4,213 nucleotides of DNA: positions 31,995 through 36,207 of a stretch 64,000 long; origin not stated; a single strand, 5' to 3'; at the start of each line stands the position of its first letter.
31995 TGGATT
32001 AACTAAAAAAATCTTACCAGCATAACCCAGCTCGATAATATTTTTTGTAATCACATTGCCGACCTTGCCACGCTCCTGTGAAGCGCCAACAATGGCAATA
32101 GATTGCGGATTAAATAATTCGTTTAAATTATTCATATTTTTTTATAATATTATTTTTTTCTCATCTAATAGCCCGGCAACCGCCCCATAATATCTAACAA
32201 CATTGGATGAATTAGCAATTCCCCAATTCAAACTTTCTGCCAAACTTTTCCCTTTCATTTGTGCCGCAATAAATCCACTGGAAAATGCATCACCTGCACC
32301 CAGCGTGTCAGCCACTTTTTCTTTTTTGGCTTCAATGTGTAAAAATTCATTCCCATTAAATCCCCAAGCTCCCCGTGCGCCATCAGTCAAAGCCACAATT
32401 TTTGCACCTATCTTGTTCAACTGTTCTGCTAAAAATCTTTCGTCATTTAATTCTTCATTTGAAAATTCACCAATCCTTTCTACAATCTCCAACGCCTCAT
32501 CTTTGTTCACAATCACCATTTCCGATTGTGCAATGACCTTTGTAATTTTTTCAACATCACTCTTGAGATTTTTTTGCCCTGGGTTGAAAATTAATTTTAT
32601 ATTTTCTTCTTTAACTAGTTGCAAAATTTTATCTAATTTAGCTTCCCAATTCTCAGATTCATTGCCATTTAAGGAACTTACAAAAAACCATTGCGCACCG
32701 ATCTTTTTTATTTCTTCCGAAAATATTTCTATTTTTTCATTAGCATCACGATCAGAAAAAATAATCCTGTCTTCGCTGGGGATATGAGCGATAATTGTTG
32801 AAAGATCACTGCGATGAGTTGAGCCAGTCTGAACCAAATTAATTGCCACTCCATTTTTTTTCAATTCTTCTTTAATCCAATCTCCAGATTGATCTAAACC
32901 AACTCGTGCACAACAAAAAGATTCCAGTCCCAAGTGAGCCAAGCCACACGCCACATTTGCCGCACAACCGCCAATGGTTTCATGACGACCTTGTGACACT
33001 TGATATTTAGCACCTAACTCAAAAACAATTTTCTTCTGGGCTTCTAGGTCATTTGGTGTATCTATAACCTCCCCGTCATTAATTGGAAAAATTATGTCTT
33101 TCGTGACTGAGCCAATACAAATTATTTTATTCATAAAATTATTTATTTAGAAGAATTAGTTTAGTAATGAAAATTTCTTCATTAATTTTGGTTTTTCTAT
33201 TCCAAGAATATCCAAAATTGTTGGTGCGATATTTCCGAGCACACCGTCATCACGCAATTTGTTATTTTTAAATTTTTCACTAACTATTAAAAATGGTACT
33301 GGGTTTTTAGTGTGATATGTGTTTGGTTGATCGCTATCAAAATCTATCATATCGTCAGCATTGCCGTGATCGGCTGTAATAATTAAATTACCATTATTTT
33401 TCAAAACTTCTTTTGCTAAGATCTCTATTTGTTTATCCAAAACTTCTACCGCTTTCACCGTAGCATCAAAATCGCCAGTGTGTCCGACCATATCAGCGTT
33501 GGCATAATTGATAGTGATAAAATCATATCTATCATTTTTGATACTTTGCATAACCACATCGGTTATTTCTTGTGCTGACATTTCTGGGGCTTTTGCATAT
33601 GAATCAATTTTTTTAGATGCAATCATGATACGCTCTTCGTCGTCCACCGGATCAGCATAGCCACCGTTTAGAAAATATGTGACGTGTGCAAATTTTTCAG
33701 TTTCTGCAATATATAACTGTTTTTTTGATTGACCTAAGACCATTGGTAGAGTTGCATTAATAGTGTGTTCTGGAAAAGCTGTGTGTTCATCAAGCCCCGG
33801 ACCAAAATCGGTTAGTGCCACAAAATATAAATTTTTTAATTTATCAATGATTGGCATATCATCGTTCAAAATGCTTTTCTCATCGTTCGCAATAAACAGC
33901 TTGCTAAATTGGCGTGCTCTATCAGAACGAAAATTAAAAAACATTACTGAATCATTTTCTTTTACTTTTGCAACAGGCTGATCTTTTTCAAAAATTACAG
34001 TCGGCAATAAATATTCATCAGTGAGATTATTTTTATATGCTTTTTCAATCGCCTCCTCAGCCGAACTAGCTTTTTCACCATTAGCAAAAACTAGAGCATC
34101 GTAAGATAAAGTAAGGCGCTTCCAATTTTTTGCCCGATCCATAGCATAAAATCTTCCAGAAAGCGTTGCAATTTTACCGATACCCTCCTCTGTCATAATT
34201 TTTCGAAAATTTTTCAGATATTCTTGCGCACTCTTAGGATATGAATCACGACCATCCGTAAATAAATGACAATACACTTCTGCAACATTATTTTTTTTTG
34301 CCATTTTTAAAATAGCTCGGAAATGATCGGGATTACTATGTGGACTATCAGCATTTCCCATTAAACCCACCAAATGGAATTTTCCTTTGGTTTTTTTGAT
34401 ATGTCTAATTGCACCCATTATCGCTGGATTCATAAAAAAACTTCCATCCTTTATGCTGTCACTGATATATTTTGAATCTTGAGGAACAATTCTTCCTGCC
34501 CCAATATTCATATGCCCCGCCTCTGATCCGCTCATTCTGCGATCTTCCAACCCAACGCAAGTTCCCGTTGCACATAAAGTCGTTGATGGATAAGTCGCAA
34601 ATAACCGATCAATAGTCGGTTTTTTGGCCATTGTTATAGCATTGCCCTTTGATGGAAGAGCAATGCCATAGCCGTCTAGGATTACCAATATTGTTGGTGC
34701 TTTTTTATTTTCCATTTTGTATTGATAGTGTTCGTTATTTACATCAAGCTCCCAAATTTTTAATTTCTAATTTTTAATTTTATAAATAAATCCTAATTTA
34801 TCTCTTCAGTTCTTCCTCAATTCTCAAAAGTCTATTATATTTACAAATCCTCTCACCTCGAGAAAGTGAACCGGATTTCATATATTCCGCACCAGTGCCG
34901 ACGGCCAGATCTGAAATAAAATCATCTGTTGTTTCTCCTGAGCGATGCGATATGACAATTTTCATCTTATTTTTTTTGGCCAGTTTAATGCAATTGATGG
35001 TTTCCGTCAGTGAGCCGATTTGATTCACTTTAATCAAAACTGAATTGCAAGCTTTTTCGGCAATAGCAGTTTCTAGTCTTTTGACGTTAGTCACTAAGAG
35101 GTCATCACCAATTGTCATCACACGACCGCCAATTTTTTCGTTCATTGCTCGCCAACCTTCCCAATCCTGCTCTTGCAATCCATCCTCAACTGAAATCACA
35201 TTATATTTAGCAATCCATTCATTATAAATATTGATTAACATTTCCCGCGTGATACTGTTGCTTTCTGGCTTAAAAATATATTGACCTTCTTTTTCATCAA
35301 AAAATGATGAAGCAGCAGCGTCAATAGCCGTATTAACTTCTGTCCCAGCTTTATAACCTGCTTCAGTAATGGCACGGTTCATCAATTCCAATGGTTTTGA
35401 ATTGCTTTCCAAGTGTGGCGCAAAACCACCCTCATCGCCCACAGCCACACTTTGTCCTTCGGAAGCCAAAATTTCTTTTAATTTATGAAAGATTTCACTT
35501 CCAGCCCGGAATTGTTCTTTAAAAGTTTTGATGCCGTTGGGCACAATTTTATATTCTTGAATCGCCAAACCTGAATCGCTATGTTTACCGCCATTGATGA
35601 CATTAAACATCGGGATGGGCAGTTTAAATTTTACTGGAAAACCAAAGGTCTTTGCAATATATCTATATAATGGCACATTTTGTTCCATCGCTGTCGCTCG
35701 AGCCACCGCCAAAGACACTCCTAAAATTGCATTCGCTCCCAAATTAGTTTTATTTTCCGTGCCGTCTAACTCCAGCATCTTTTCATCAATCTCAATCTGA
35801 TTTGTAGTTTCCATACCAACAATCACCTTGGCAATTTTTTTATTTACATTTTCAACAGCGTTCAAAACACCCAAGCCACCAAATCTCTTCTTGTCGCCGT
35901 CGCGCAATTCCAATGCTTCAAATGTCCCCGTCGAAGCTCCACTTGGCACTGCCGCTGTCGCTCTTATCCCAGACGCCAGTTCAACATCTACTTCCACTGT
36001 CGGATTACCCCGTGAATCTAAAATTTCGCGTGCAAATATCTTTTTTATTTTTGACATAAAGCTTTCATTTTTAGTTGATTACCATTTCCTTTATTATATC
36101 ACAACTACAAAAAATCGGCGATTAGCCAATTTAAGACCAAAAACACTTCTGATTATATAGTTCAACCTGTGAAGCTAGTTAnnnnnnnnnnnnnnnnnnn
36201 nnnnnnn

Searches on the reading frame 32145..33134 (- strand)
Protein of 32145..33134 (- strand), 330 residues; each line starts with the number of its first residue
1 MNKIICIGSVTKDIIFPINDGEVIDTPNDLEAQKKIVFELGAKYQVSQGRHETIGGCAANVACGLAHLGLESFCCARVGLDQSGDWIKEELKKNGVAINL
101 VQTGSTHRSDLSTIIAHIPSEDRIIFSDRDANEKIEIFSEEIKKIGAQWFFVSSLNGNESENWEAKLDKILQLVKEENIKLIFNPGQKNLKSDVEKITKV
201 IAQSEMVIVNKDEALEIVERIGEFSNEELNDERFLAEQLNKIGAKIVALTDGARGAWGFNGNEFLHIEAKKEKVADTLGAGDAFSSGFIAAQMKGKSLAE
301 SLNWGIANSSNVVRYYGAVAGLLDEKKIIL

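Call 94: search_protein_families(library=pfam, proteins=[window:32145-33134:-], max_evalue=0.00001)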
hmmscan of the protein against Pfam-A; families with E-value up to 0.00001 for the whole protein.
window:32145-33134:- (330 aa): 2 families
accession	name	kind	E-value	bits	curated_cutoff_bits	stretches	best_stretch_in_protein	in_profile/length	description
PF00294.29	PfkB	-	9.4e-40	137.3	25.8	1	50-321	31-298/302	pfkB family carbohydrate kinase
PF08543.17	Phos_pyr_kin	-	5.8e-06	26.3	27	0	193-307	108-226/246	Phosphomethylpyrimidine kinase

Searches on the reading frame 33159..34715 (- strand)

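Call 94: search_protein_families(library=pfam, proteins=[window:33159-34715:-], max_evalue=0.00001)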
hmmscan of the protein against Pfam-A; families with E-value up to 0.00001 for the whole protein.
window:33159-34715:- (519 aa): 3 families
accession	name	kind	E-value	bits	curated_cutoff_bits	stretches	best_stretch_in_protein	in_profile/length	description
PF01676.23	Metalloenzyme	-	3.9e-72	243.2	24.3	1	7-508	2-252/252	Metalloenzyme superfamily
PF06415.18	iPGM_N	-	4.9e-67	226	27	1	84-304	1-215/217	BPG-independent PGAM N-terminus (iPGM_N)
PF01663.27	Phosphodiest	-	8.1e-07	29.4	23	1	382-497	157-254/342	Type I phosphodiesterase / nucleotide pyrophosphatase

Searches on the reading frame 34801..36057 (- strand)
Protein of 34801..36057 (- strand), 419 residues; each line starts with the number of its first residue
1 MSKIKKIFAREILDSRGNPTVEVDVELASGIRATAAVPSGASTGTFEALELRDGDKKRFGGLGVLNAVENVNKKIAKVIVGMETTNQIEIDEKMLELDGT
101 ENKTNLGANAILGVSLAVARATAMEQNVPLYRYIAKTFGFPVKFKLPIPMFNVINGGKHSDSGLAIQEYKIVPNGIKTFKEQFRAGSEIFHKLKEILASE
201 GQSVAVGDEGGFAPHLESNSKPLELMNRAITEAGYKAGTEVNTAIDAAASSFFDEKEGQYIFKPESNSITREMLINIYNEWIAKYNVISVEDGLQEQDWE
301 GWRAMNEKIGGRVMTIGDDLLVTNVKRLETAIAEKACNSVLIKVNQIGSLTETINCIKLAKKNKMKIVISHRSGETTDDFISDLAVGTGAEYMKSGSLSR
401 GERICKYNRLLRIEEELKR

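Call 10: search_protein_families(library=pfam, proteins=[window:34801-36057:-], max_evalue=0.01)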
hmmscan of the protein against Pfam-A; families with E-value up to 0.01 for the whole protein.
window:34801-36057:- (419 aa): 4 families
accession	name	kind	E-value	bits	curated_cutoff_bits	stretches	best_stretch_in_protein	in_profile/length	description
PF00113.28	Enolase_C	-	3.3e-104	348.8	21.5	1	144-417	2-281/296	Enolase, C-terminal TIM barrel domain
PF03952.21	Enolase_N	-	1.5e-58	197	35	1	4-134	1-131/131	Enolase, N-terminal domain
PF13378.12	MR_MLE_C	-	2.2e-05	24.7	29.4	1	270-370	56-153/219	Enolase C-terminal domain-like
PF07476.17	MAAL_C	-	0.0088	15.7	27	0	312-376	139-202/249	Methylaspartate ammonia-lyase C-terminus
